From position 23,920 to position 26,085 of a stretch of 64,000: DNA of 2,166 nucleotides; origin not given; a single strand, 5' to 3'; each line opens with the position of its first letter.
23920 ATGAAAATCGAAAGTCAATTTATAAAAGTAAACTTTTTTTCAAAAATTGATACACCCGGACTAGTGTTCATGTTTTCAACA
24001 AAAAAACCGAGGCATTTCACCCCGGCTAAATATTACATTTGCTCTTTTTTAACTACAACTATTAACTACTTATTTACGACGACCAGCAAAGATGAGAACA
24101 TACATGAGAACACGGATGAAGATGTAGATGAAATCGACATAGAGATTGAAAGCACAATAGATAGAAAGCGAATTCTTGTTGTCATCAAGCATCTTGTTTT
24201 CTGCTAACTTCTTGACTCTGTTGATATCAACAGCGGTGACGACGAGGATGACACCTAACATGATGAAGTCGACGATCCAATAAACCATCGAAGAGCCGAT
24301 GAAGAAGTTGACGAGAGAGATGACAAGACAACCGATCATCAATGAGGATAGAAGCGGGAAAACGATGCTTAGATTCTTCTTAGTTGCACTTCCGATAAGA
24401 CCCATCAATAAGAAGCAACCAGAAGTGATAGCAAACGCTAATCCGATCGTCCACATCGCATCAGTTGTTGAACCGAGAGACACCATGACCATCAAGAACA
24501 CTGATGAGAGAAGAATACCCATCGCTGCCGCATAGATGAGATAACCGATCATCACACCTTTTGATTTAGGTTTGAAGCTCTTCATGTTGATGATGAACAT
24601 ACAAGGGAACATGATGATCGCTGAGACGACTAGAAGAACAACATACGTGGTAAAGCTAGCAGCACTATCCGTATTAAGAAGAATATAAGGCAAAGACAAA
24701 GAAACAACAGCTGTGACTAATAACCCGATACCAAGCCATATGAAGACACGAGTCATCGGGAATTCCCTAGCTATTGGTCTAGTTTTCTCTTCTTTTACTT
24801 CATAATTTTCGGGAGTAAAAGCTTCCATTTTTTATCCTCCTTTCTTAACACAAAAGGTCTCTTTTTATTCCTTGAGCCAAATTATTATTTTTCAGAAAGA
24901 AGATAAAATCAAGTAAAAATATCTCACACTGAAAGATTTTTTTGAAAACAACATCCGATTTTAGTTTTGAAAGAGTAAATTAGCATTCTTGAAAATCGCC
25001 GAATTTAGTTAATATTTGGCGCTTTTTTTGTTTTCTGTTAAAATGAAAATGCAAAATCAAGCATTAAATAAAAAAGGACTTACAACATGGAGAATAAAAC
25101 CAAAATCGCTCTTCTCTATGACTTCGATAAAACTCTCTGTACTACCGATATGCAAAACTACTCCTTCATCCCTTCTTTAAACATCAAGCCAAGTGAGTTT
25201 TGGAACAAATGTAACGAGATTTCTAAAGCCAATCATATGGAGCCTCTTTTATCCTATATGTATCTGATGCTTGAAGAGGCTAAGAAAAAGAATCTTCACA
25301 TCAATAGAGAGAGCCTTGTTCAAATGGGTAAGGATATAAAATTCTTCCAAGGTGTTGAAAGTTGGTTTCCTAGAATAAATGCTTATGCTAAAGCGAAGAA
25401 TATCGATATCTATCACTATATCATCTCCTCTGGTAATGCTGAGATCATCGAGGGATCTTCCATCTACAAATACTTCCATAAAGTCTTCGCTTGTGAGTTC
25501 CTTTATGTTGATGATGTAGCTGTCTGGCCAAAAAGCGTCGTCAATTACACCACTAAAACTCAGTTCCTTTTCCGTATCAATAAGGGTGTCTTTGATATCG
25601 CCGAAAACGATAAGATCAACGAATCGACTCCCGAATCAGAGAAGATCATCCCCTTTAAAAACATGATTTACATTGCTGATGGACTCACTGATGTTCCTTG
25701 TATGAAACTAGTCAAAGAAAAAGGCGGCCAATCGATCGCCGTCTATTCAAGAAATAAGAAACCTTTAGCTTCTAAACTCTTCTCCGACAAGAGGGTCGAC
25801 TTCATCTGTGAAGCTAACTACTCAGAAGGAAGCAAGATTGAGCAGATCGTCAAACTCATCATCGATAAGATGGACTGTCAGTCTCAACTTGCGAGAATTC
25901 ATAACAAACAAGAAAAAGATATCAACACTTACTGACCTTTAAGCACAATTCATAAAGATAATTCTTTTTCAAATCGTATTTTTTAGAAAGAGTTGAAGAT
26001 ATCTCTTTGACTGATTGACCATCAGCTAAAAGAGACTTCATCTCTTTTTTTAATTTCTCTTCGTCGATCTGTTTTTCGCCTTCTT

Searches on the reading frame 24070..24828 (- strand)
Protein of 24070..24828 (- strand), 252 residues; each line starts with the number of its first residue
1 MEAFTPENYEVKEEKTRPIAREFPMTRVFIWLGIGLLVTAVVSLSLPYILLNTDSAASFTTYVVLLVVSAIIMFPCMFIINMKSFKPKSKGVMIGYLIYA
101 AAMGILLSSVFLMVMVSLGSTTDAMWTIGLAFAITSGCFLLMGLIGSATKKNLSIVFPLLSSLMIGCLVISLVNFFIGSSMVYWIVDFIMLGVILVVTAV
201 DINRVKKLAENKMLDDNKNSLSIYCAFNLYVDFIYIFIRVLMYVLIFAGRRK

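Call 13: search_protein_families(library=pfam, proteins=[window:24070-24828:-], max_evalue=0.001)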
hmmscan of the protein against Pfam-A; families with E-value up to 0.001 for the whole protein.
window:24070-24828:- (252 aa): 1 family
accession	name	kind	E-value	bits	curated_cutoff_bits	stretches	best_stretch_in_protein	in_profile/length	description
PF01027.25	Bax1-I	-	1.3e-27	97.4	34.1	1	25-242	4-205/207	Inhibitor of apoptosis-promoting Bax1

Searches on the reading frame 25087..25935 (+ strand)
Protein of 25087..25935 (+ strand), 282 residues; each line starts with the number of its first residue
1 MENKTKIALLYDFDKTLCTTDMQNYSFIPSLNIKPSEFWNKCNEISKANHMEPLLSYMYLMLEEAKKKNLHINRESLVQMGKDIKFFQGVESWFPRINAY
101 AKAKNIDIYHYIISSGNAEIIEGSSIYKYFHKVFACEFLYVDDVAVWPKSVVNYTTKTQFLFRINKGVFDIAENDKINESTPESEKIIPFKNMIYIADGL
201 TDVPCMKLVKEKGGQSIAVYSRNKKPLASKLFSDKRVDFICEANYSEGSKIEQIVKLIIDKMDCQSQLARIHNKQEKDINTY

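Call 13: search_protein_families(library=pfam, proteins=[window:25087-25935:+], max_evalue=0.001)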
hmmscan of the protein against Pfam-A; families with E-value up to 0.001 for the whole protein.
window:25087-25935:+ (282 aa): 1 family
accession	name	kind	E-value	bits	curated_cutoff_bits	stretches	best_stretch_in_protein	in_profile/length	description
PF12710.13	HAD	-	9.5e-08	33.1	27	1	10-207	2-189/189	haloacid dehalogenase-like hydrolase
